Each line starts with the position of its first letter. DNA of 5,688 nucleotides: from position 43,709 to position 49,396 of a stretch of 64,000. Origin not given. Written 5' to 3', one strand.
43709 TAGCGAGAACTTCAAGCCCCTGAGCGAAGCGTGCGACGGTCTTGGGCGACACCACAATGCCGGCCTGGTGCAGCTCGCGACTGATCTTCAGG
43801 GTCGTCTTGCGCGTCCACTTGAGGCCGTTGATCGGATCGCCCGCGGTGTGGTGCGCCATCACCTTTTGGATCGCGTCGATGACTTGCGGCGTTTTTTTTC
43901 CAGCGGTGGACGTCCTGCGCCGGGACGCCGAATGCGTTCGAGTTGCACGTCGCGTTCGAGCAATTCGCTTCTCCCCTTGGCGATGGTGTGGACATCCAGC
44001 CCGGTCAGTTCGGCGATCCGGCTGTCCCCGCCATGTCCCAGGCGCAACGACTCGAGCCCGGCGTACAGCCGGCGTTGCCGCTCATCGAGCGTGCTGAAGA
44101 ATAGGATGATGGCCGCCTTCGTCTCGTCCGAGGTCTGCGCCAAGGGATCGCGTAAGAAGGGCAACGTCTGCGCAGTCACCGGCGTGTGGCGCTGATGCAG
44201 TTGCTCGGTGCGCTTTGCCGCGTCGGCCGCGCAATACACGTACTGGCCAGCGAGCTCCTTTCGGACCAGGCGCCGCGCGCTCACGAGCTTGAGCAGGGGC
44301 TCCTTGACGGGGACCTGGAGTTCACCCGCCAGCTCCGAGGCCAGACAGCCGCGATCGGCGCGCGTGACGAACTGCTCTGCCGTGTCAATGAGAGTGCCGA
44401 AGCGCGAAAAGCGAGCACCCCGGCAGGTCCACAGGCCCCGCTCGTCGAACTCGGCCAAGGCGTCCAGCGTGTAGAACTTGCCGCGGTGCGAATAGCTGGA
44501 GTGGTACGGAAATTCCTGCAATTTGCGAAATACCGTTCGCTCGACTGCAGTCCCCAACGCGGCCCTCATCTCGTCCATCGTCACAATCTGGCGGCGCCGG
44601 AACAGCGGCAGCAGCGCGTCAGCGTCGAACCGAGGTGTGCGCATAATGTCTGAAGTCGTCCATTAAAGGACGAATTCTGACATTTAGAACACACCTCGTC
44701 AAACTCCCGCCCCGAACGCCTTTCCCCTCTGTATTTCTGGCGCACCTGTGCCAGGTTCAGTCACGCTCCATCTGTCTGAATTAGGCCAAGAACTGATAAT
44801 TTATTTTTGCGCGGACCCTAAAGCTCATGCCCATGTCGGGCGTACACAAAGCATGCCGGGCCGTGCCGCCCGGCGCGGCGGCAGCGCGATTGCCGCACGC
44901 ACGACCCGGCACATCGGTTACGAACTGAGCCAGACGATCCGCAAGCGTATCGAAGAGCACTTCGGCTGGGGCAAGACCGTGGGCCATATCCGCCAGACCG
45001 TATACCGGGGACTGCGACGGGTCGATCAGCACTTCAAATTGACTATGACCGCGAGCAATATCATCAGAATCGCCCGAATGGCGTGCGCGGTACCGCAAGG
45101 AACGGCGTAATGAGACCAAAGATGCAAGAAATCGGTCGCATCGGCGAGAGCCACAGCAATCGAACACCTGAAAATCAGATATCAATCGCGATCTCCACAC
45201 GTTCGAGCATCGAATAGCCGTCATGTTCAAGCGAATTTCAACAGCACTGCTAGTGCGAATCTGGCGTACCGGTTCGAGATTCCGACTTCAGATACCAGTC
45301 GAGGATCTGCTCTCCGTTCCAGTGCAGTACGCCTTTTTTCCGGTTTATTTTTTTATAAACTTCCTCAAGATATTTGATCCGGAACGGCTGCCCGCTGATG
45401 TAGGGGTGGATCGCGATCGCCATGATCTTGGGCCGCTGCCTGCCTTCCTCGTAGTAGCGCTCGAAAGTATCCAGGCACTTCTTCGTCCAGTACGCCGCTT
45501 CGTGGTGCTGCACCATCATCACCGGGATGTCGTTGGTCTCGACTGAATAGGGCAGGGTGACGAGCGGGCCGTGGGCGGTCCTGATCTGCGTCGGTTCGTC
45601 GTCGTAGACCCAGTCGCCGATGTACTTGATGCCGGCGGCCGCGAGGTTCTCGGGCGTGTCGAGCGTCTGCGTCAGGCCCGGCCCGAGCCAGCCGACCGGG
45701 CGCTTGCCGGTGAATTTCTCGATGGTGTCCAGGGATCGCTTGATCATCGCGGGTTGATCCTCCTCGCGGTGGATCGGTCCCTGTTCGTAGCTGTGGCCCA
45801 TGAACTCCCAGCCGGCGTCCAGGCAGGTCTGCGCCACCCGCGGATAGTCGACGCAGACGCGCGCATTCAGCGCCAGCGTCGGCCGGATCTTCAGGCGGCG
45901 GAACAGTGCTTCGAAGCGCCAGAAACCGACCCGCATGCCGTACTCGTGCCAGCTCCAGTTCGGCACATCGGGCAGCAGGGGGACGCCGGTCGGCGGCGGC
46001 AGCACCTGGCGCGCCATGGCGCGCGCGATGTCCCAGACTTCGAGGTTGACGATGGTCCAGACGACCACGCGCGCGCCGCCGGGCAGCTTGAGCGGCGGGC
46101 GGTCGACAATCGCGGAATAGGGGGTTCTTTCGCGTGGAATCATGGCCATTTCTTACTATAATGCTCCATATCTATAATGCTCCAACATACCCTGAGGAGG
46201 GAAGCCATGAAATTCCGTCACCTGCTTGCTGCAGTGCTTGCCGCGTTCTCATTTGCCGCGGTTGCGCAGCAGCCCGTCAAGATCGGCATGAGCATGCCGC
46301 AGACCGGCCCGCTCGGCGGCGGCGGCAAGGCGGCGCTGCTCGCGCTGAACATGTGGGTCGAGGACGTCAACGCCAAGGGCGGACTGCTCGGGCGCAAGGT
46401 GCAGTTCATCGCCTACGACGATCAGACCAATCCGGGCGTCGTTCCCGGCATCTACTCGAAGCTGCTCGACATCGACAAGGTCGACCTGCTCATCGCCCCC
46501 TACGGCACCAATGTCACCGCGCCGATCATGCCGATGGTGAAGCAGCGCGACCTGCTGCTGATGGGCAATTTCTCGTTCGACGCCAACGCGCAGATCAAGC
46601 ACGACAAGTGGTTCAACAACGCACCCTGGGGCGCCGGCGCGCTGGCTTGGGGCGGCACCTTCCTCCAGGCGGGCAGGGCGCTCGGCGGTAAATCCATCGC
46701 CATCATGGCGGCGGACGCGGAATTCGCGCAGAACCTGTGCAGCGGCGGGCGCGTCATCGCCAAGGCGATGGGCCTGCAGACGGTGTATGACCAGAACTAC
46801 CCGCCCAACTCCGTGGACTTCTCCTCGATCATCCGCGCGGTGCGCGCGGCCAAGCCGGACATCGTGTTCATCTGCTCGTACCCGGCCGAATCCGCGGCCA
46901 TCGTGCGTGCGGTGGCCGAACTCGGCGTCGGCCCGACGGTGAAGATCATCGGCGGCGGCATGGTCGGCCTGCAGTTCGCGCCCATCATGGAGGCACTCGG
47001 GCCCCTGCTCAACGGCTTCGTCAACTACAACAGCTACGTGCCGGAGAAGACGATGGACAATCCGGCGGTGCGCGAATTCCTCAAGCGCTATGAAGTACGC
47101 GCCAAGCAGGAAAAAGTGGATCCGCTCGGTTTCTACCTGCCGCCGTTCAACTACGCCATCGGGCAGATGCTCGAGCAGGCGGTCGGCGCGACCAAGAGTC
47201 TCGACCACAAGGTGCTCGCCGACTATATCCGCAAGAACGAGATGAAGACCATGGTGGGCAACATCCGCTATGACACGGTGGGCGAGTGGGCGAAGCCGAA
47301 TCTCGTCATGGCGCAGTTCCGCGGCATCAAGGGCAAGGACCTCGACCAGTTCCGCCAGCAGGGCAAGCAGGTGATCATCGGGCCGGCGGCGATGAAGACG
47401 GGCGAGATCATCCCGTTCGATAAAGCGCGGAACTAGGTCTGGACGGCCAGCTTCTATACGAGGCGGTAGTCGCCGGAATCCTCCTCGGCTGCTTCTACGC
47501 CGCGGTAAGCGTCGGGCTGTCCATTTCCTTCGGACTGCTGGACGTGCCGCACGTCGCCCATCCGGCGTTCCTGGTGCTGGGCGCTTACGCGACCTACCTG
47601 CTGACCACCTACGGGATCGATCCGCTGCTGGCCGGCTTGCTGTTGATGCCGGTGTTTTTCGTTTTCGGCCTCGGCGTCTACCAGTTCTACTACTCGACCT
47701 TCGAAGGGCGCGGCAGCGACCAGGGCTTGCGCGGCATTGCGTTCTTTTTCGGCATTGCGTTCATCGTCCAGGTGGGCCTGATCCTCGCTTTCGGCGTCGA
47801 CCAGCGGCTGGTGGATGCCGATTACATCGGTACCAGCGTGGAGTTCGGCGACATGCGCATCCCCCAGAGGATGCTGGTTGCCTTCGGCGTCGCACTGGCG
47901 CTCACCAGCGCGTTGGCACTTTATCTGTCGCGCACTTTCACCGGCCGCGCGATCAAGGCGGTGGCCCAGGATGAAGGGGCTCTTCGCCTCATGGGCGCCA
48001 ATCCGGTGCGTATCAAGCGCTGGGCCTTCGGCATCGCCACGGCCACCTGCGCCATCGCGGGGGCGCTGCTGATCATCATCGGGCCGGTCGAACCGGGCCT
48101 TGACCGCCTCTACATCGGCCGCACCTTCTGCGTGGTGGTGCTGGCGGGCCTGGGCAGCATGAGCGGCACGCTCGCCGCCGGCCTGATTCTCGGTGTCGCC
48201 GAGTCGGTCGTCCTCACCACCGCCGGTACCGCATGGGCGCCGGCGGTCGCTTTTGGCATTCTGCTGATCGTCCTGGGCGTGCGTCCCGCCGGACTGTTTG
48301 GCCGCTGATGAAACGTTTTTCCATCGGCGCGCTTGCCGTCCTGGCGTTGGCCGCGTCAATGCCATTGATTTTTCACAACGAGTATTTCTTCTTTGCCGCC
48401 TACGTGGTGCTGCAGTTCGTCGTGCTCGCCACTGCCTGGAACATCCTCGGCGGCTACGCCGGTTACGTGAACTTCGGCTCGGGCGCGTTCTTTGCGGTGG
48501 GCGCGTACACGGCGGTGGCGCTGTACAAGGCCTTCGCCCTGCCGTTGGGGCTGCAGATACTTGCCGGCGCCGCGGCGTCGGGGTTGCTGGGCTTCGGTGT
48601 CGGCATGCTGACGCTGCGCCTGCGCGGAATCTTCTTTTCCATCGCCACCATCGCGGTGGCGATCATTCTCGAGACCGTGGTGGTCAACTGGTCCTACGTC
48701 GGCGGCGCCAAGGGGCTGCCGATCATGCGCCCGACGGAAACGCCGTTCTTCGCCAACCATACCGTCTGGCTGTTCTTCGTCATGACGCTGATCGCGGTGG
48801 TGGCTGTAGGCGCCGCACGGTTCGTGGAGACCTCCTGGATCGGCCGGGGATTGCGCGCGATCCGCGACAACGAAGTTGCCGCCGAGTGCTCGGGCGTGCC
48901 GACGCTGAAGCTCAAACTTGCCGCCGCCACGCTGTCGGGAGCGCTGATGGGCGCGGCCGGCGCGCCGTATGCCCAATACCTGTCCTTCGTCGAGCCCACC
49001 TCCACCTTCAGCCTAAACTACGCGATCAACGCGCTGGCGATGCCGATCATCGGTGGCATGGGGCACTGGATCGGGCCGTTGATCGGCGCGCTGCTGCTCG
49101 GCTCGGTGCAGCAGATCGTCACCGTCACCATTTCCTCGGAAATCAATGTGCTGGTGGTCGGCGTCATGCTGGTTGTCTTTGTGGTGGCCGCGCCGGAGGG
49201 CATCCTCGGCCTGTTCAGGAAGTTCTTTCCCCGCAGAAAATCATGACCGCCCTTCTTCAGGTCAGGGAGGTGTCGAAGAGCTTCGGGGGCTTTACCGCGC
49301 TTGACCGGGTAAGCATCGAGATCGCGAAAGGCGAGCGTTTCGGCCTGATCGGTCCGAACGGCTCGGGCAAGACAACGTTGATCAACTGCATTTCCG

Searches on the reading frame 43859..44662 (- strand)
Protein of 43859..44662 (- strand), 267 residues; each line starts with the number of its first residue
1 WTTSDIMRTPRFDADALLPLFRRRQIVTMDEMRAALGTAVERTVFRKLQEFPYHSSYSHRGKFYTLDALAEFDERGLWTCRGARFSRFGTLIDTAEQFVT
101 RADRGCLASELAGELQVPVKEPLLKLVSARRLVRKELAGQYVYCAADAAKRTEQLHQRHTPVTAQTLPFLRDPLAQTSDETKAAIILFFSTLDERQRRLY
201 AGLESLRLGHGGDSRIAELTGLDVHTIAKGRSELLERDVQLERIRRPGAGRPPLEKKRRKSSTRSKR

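Call 30: search_protein_families(library=pfam, proteins=[window:43859-44662:-])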
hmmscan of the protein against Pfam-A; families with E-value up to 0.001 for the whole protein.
window:43859-44662:- (267 aa): 1 family
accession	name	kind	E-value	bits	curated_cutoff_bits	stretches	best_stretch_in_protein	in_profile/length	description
PF19938.4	DUF6400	-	0.00044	20.6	27.1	1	166-203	19-55/69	Family of unknown function (DUF6400)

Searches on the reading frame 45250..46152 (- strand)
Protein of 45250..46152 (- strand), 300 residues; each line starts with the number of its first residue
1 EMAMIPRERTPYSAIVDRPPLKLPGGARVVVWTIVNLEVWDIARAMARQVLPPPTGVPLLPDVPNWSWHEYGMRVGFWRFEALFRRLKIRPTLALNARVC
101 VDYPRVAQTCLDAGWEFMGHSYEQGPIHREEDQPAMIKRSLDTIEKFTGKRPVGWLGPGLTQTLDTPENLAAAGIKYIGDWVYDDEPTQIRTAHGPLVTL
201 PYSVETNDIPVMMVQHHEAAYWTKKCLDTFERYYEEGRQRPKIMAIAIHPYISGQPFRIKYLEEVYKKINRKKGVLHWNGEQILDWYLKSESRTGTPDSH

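Call 30: search_protein_families(library=pfam, proteins=[window:45250-46152:-])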
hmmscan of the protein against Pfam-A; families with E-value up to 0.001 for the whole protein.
window:45250-46152:- (300 aa): 1 family
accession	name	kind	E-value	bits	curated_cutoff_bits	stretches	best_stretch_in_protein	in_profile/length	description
PF01522.26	Polysacc_deac_1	-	5.4e-06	26.8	23.1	1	77-177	21-123/124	Polysaccharide deacetylase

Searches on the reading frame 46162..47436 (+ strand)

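Call 30: search_protein_families(library=pfam, proteins=[window:46162-47436:+])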
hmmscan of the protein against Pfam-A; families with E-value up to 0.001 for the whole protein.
window:46162-47436:+ (424 aa): 3 families
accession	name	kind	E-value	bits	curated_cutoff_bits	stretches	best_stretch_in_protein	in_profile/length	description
PF13458.12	Peripla_BP_6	-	2.3e-59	202.2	31.7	1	38-371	1-323/343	Periplasmic binding protein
PF13433.12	Peripla_BP_5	-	3.3e-15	56.5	27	1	39-374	1-324/363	Periplasmic binding protein domain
PF01094.35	ANF_receptor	-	1.7e-06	27.8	25.4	1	59-382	3-346/353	Receptor family ligand binding region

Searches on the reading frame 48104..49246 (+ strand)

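Call 15: search_protein_families(library=pfam, proteins=[window:48104-49246:+])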
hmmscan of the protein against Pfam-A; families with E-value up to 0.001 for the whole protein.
window:48104-49246:+ (380 aa): 1 family
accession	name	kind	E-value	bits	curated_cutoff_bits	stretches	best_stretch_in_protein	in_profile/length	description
PF02653.21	BPD_transp_2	-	6.3e-37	127.6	26.8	1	96-359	3-268/269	Branched-chain amino acid transport system / permease component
